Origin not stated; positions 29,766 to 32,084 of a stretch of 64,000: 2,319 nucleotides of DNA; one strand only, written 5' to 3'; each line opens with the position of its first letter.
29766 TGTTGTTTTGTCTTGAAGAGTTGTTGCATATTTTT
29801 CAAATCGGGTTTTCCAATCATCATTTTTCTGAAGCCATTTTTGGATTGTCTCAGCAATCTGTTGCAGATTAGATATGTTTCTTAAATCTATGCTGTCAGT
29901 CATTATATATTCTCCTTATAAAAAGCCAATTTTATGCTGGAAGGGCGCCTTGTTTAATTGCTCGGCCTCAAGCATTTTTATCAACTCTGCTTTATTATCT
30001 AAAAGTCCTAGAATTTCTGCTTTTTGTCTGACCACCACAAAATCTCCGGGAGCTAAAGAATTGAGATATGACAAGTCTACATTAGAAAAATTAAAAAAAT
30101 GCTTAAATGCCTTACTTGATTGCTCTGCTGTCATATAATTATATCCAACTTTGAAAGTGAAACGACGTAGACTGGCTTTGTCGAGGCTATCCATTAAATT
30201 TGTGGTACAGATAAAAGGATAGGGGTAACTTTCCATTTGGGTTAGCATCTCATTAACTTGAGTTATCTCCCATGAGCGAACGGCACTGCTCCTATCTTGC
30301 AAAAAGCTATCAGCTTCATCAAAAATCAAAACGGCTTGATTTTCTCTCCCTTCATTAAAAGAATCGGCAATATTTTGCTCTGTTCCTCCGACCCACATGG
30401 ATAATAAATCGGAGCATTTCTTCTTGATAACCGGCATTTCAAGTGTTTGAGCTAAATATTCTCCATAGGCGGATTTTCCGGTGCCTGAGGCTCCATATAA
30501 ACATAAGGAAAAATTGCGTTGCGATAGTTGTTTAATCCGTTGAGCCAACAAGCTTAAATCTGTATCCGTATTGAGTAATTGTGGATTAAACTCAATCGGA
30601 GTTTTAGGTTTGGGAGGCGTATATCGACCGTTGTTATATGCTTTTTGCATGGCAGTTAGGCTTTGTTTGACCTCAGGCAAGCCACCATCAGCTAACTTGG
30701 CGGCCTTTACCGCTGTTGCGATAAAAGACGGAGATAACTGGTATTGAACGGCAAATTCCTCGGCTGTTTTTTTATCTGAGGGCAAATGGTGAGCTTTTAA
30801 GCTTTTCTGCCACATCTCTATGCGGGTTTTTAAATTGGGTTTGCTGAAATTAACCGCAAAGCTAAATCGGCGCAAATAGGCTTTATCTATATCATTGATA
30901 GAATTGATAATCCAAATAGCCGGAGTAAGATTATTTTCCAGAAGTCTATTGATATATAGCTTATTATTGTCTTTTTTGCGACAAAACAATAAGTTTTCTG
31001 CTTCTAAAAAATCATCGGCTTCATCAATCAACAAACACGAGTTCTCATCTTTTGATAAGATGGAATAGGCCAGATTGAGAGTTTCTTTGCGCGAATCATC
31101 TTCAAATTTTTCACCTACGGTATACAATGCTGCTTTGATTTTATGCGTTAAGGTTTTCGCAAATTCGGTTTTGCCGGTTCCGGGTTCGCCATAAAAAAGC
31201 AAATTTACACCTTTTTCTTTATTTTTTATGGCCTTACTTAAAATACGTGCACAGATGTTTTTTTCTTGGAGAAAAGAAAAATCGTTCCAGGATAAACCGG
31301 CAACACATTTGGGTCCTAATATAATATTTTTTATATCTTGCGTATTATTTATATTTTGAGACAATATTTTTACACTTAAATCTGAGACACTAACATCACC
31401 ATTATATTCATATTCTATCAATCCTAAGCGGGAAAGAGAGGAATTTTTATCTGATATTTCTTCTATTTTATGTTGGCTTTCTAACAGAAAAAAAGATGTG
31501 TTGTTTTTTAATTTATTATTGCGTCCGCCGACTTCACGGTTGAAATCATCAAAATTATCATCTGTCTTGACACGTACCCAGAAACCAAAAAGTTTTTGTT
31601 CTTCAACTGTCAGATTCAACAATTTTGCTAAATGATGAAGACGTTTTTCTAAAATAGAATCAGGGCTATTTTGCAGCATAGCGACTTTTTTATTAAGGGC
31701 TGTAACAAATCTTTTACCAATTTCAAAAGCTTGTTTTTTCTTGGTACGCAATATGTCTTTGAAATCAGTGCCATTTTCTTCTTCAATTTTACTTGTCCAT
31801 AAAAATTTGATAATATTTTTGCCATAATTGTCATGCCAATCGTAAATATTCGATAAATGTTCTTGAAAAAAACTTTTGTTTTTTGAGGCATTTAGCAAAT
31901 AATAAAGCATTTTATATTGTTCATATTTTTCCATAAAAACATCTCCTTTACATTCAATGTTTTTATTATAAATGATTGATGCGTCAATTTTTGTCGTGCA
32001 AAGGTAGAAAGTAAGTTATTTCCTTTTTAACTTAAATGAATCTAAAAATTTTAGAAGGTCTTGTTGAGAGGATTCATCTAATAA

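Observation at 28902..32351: XRE regulator / double-AAA+ ATPase / PD-(D/E)xK protein cassette that matches no defence system I can name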

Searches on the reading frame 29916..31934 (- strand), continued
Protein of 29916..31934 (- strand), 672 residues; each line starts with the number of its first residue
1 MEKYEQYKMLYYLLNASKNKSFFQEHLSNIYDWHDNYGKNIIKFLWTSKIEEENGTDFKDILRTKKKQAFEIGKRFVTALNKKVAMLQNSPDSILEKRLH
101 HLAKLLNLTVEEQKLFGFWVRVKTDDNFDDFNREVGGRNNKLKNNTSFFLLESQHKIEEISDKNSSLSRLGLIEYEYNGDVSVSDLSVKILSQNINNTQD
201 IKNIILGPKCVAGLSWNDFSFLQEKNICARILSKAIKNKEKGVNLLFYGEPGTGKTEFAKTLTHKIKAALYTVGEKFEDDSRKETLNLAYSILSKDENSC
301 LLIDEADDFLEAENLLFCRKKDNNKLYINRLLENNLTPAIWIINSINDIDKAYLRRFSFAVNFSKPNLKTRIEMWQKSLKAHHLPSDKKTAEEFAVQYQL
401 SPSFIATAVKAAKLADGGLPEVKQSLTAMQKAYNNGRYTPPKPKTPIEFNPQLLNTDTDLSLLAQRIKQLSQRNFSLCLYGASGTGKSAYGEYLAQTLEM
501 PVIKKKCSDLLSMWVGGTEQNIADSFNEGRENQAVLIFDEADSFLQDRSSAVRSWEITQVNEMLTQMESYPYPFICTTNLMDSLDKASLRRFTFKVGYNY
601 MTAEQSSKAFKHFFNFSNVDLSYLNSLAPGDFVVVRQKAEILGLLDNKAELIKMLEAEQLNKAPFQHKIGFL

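Call 42: search_solved_structures(query=A2, max_evalue=1e-8)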
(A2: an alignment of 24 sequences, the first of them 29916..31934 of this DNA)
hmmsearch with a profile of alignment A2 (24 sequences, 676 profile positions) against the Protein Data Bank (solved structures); distinct sequences matched with E-value up to 1e-8: 234 (the best 60 are shown).
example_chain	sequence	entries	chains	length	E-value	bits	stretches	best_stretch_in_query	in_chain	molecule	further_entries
8dar_A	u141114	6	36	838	2.4e-34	122.2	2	481-594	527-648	Cell division control protein 48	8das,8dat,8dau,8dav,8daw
6oaa_B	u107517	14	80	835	2.5e-34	122.2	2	481-594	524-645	Cell division control protein 48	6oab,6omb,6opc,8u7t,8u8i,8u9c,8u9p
6chs_H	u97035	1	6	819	1.1e-33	120.1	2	481-594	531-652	Putative cell division control protein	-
5vc7_A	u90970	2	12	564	1.8e-33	119.3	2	481-598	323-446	VCP-like ATPase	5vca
6oa9_A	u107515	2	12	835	2.7e-33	118.8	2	481-594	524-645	Cell division control protein 48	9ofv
5g4g_A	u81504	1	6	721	4.1e-33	118.1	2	481-597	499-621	VCP-LIKE ATPASE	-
5g4f_A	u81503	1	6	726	4.2e-33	118.1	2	481-597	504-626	VCP-LIKE ATPASE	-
7wub_C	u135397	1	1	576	1.7e-31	112.8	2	481-596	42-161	Transitional endoplasmic reticulum ATPase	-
7wub_D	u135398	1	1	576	1.7e-31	112.8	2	481-596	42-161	Transitional endoplasmic reticulum ATPase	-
6mck_A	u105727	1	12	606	2.1e-31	112.5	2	481-596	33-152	Transitional endoplasmic reticulum ATPase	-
7rlh_A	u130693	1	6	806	3.2e-31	111.9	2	481-594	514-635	Transitional endoplasmic reticulum ATPase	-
7rlg_A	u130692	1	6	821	3.4e-31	111.8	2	481-594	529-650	Transitional endoplasmic reticulum ATPase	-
7rlj_A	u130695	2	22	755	4.8e-31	111.3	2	481-596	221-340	Transitional endoplasmic reticulum ATPase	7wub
8yka_A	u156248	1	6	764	5e-31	111.3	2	481-596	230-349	Transitional endoplasmic reticulum ATPase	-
5c18_A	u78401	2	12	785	5.4e-31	111.2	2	481-596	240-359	Transitional endoplasmic reticulum ATPase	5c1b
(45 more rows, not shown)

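Call 46: search_dna_similar(query=window:29916-31934:-, collection=plasmids, mode=protein, max_evalue=1e-30, max_rows=20)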
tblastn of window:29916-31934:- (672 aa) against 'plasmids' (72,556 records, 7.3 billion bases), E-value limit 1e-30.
Records with a match: 21; places in all: 22; records where one place covers at least 80% of the query: 10.
Best place of each record, by identity: <60% 21.
By first word of the organism name: Ralstonia 3; Variovorax 3; Azospirillum 1; Leisingera 1; Fuscovulum 1; Paracoccus 1; Pseudomonas 1; Methylomonas 1; Rhodoferax 1; Diaphorobacter 1; and 7 more.
By predicted mobility (MOB-suite, as given by PLSDB): non-mobilizable 16; mobilizable 3; conjugative 2.
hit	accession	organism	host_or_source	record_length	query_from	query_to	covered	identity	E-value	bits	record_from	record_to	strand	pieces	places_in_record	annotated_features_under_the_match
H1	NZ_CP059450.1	Azospirillum brasilense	Prokaryotes,soil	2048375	4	672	100%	32.2%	2e-115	388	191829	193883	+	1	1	none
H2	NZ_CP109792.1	Leisingera thetidis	-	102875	94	671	86%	34.1%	2e-102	350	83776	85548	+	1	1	AAA family ATPase | hypothetical protein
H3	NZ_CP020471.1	Fuscovulum blasticum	cell culture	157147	147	671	78%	37.1%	9e-105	357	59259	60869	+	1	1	AAA family ATPase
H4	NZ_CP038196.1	Paracoccus versutus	single cell,soil adjacent to the roots ...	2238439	163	672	76%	37.0%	2e-91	318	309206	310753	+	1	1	none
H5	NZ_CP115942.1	Ralstonia syzygii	Musa sp.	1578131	20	654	94%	29.6%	1e-72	263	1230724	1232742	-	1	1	none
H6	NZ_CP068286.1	Ralstonia syzygii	Musa balbisiana cultivar Kepok,banana ...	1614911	20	654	94%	29.6%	1e-72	263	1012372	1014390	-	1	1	record has no annotation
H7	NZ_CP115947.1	Ralstonia solanacearum MolK2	Musa sp.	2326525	20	672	97%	28.6%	1e-70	257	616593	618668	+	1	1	record has no annotation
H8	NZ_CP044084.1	Pseudomonas luteola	Homo sapiens,clinical isolate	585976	114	672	83%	32.2%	7e-67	246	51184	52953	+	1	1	ATP-binding protein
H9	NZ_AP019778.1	Methylomonas koyamae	-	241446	95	672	86%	30.8%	1e-75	272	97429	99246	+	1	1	ATP-binding protein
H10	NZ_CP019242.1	Rhodoferax antarcticus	Whole organism,environment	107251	61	637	86%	30.3%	5e-80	285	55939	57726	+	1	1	ATP-binding protein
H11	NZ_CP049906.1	Diaphorobacter sp. HDW4B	single bacterial strain,Hydrophilus ...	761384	164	672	76%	34.2%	9e-81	287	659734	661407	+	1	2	ATP-binding protein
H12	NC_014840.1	Pantoea sp. At-9b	-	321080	80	672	88%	29.0%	4e-68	250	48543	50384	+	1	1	ATP-binding protein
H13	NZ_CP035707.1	Sphaerotilus sulfidivorans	cell culture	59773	92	672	86%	29.0%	2e-66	244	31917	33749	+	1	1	ATP-binding protein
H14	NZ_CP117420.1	Novosphingobium humi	Single cell,Soil from military shooting ...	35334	157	643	72%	33.6%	4e-82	291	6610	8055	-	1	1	ATP-binding protein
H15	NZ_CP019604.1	Croceicoccus marinus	-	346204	164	671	76%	31.7%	1e-70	257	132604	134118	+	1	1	AAA family ATPase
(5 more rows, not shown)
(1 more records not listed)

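Call 47: get_annotated_region(hit=H3, flank=6000)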
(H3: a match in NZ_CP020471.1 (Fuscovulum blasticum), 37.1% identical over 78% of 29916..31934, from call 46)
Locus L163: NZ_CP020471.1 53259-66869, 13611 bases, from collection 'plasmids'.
description: Fuscovulum blasticum strain 28/5 plasmid pRsa, complete sequence
organism: Fuscovulum blasticum (NCBI taxid 1075)
taxonomy: Bacteria; Pseudomonadota; Alphaproteobacteria; Rhodobacterales; Paracoccaceae; Fuscovulum; Fuscovulum blasticum
host: -; source: cell culture; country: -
typing (MOB-suite, as given by PLSDB): non-mobilizable
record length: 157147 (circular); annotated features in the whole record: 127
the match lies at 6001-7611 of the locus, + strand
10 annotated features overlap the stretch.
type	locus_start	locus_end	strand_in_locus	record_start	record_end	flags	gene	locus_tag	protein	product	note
CDS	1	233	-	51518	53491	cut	-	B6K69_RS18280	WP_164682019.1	calcium-binding protein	-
CDS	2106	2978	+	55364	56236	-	-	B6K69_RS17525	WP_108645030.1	UDP-2,3-diacylglucosamine diphosphatase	GO:0009245 - lipid A biosynthetic process [Evidence IEA]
CDS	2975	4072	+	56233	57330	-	-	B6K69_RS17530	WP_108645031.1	ceramide glucosyltransferase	-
CDS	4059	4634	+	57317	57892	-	-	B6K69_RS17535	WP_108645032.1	VTT domain-containing protein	-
CDS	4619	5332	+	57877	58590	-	-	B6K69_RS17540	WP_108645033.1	glycosyltransferase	-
CDS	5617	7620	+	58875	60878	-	-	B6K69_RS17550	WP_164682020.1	AAA family ATPase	-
CDS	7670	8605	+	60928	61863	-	-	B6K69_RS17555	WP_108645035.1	WYL domain-containing protein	-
CDS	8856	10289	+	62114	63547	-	-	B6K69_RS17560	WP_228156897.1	ADP-ribosylglycohydrolase family protein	-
CDS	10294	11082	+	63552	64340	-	-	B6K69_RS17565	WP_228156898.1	HEPN domain-containing protein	-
CDS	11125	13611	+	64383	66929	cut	-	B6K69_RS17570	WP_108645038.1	PD-(D/E)XK nuclease family protein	-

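Call 48: get_annotated_region(hit=H10, flank=6000)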
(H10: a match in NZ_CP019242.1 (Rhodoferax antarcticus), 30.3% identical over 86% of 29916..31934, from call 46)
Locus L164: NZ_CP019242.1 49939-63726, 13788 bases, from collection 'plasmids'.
description: Rhodoferax antarcticus strain DSMZ24876 plasmid unnamed2
organism: Rhodoferax antarcticus (NCBI taxid 81479)
taxonomy: Bacteria; Pseudomonadota; Betaproteobacteria; Burkholderiales; Comamonadaceae; Rhodoferax; Rhodoferax antarcticus
host: -; source: Whole organism,environment; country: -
typing (MOB-suite, as given by PLSDB): mobilizable; relaxase MOBP
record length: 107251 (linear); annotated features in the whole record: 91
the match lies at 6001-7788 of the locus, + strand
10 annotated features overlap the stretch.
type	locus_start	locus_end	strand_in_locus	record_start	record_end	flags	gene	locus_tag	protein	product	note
CDS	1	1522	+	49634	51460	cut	-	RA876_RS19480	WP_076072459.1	DUF2357 domain-containing protein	-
CDS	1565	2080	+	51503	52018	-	-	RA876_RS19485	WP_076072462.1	hypothetical protein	-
CDS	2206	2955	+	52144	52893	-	-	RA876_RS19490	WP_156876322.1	hypothetical protein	-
CDS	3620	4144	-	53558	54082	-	-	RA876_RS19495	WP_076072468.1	macro domain-containing protein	-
CDS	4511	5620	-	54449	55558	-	-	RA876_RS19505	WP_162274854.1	hypothetical protein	-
CDS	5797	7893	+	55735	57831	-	-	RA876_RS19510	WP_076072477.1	ATP-binding protein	-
CDS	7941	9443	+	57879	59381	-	-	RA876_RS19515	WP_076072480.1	DUF2779 domain-containing protein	-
CDS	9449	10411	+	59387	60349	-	-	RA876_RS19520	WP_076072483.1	WYL domain-containing protein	-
CDS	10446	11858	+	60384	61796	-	-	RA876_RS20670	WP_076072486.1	hypothetical protein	-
CDS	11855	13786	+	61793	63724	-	-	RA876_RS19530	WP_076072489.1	phospholipase D-like domain-containing protein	-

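Call 49: get_annotated_region(hit=H9, flank=6000)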
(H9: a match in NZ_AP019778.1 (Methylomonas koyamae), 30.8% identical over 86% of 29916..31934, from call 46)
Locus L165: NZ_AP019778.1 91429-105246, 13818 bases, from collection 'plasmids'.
description: Methylomonas koyamae strain Fw12E-Y plasmid pFW12EY, complete sequence
organism: Methylomonas koyamae (NCBI taxid 702114)
taxonomy: Bacteria; Pseudomonadota; Gammaproteobacteria; Methylococcales; Methylococcaceae; Methylomonas; Methylomonas koyamae
host: -; source: -; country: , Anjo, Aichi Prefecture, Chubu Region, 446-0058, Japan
typing (MOB-suite, as given by PLSDB): mobilizable; relaxase MOBH
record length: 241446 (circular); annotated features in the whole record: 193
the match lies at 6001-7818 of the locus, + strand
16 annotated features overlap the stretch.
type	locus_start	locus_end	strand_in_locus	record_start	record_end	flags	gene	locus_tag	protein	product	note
CDS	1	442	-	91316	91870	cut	-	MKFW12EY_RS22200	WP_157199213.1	TraV family lipoprotein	-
CDS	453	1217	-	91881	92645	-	-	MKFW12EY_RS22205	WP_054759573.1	DsbC family protein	-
CDS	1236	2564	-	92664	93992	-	-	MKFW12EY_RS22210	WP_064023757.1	TraB/VirB10 family protein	-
CDS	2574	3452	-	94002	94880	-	-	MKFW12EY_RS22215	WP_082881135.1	type-F conjugative transfer system secretin TraK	-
CDS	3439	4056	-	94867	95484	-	-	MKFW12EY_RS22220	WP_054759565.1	TraE/TraK family type IV conjugative transfer system protein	-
CDS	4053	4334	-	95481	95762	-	traL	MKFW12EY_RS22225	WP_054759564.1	type IV conjugative transfer system protein TraL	-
CDS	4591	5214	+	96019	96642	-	-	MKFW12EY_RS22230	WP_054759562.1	hypothetical protein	-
CDS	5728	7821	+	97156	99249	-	-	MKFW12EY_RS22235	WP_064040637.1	ATP-binding protein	-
CDS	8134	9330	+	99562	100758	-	-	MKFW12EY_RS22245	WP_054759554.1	RtcB family protein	GO:0006396 - RNA processing [Evidence IEA]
CDS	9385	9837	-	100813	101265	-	-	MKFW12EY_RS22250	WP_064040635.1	hypothetical protein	-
CDS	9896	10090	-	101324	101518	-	-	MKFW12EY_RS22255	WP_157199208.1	hypothetical protein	-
CDS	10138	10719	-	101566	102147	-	-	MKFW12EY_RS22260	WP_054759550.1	hypothetical protein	-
CDS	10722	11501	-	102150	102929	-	-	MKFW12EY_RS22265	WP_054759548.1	PD-(D/E)XK nuclease family protein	-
CDS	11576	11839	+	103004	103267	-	-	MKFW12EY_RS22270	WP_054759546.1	helix-turn-helix transcriptional regulator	-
CDS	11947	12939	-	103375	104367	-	-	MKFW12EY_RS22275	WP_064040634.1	WYL domain-containing protein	-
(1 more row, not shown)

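Call 99: search_protein_families(library=phrogs, proteins=[window:29916-31934:-], max_evalue=0.001)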
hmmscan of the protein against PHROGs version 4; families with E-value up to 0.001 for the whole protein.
window:29916-31934:- (672 aa): 19 families
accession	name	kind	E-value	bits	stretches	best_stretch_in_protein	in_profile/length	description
phrog_10401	-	other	1.1e-91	309.6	1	50-670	47-666/667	ATPase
phrog_3757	-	unknown function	6.6e-48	164.9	3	474-617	126-272/367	-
phrog_9172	-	unknown function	9.3e-30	104.9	2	473-604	106-248/509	-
phrog_168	-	DNA, RNA and nucleotide metabolism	3.8e-23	83.6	2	231-381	32-172/314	clamp loader of DNA polymerase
phrog_7485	-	unknown function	1.7e-13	51.3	2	245-314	230-294/430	-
phrog_4339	-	unknown function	2.3e-10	41.2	1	437-581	281-405/552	-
phrog_11838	-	DNA, RNA and nucleotide metabolism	8.1e-10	39.4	1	244-388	42-181/420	clamp loader of DNA polymerase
phrog_249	-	moron, auxiliary metabolic gene and host takeover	2.8e-09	37.8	0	422-504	76-157/380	porphyrin biosynthesis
phrog_5846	-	DNA, RNA and nucleotide metabolism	3.1e-08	34.3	1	231-275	27-71/380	clamp loader of DNA polymerase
phrog_296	-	integration and excision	7.3e-08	32.5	0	371-543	224-399/626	DNA transposition protein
phrog_124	-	DNA, RNA and nucleotide metabolism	1.2e-07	32.4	1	234-263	35-64/382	Sak4-like ssDNA annealing protein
phrog_3277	-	DNA, RNA and nucleotide metabolism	7.3e-07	30.2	0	237-267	5-35/168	DnaC-like helicase loader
phrog_50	-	DNA, RNA and nucleotide metabolism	1.3e-06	28.8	1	224-268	352-395/570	DnaC-like helicase loader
phrog_29662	-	other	1.4e-06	28.3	0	459-622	334-494/548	ATP-dependent protease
phrog_30773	-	unknown function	1.5e-06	27.8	1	477-593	199-324/666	-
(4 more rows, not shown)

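Call 100: search_dna_similar(query=window:29916-31934:-, collection=phages, mode=protein, max_evalue=1e-20, max_rows=20)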
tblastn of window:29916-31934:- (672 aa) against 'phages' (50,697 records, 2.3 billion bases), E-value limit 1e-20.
Records with a match: 1; places in all: 1; records where one place covers at least 80% of the query: 1.
Best place of each record, by identity: <60% 1.
By first word of the organism name: Bacteriophage 1.
By host as written in the record: - 1.
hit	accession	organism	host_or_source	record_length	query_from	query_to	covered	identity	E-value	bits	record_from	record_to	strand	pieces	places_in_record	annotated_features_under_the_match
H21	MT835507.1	Bacteriophage sp.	human fecal samples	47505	112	672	83%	33.1%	5e-73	263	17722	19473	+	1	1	record has no annotation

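Call 101: get_annotated_region(hit=H21, flank=9000)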
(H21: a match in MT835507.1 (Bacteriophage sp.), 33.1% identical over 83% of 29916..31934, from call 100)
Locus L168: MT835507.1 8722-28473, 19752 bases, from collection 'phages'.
description: UNVERIFIED: Bacteriophage sp. clone scaffold_64 genomic sequence.
organism: Bacteriophage sp. (NCBI taxid 38018)
taxonomy: Viruses
host: -; source: human fecal samples; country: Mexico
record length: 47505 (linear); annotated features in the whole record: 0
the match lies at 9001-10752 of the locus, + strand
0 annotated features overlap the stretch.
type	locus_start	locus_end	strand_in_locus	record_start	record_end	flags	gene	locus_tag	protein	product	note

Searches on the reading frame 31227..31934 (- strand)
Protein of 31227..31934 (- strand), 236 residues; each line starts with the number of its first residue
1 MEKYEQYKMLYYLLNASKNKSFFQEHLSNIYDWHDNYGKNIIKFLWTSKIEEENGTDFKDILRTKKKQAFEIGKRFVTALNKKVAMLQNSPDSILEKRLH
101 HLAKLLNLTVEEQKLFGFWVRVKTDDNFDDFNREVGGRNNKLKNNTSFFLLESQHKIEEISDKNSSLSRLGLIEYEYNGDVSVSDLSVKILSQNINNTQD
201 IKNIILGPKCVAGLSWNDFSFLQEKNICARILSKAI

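Call 61: predict_structure(alignment_id=A3)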
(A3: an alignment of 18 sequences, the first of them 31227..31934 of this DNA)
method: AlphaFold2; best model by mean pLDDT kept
length: 236 residues; sequences in the alignment: 18
mean_pLDDT: 92.7   pTM: 0.83
mean pLDDT of the five models: 92.7, 92.5, 92.4, 92.3, 92.0
residues with pLDDT >= 90: 191; 70-90: 42; 50-70: 3; < 50: 0
segments of 3 or more residues with pLDDT < 50: none
pLDDT, mean of each block of 10 residues (from residue 1): 97 97 95 95 95 93 96 98 98 97 97 97 94 84 88 95 95 90 94 93 82 82 90 78
secondary structure, 60 per line:
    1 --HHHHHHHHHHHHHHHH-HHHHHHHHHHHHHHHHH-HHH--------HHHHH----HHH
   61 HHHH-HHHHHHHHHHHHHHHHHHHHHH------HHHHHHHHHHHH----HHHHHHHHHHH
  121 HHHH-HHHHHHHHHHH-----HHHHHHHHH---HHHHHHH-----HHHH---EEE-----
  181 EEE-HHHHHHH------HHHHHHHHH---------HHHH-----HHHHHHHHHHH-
elements in order: H3-18 H20-36 H49-53 H58-64 H66-87 H94-105 H110-124 H126-136 H142-150 H154-160 H166-169 E173-175 E181-183 H185-191 H198-206 H216-219 H225-235

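Call 65: fold_search(model_id=the predicted structure, library=pdb)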
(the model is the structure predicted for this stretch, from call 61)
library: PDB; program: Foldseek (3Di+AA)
matches with E <= 10: 138; with E <= 0.001: 0
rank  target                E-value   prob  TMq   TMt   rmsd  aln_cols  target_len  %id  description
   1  4aih_B                3.3e-01  0.75  0.25  0.39  21.6       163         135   16  Crystal structure of RovA from Yersinia in its free form (released 2012-09-12)
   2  3cdh_A                6.9e-01  0.87  0.27  0.44  16.0       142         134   11  Crystal structure of the MarR family transcriptional regulator SPO1453 from Silicibacter pomeroyi DSS-3 (released 2008-03-18)
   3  22oz_B                8.0e-01  0.60  0.28  0.39  23.7       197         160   10  Structural insights into HpaR-mediated recognition of hrpX and hrpG in Xanthomonas campestris pv. campestris (released 2026-03-11)
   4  2rdp                  8.4e-01  0.57  0.28  0.42  19.6       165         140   13  The structure of a MarR family protein from Bacillus stearothermophilus (released 2007-11-13)
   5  8xtg_F                9.7e-01  0.20  0.20  0.13  18.3       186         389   15  Crystal structure of methyltransferase MpaG' in complex with SAH and DMMPA (released 2024-08-28)
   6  5w1e                  1.0e+00  0.23  0.19  0.10  15.2       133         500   11  PobR in complex with PHB (released 2017-12-13)
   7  3jw4_B                1.2e+00  0.44  0.23  0.37  15.3       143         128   15  The structure of a putative MarR family transcriptional regulator from Clostridium acetobutylicum (released 2009-12-22)
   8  8xtg_C                1.2e+00  0.16  0.20  0.13  18.7       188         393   13  Crystal structure of methyltransferase MpaG' in complex with SAH and DMMPA (released 2024-08-28)
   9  8xte_A                1.5e+00  0.15  0.20  0.13  17.8       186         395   16  Crystal structure of methyltransferase MpaG' in complex with SAH and FDHMP (released 2024-08-28)
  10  6sz9_D                1.6e+00  0.03  0.12  0.11  31.9       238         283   15  Type IV Coupling Complex (T4CC) from L. pneumophila. (released 2020-05-13)
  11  7b24_A                1.7e+00  0.77  0.22  0.35   3.3        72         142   14  DtxR-like iron-dependent regulator IdeR (P39G variant) complexed with cobalt and its consensus DNA-binding sequence (released 2021-03-03)
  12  1fx7_B                1.9e+00  0.72  0.22  0.24   3.2        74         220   12  CRYSTAL STRUCTURE OF THE IRON-DEPENDENT REGULATOR (IDER) FROM MYCOBACTERIUM TUBERCULOSIS (released 2001-03-07)
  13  7b1y_A                2.1e+00  0.66  0.23  0.37   3.5        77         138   13  DtxR-like iron-dependent regulator IdeR complexed with cobalt and its consensus DNA-binding sequence (released 2021-03-03)
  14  5eeg_B                2.1e+00  0.33  0.23  0.17   7.7       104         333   10  Crystal structure of carminomycin-4-O-methyltransferase DnrK in complex with tetrazole-SAH (released 2015-12-23)
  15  3e6m_E                2.1e+00  0.16  0.19  0.29  23.2       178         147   11  The crystal structure of a MarR family transcriptional regulator from Silicibacter pomeroyi DSS. (released 2008-09-02)
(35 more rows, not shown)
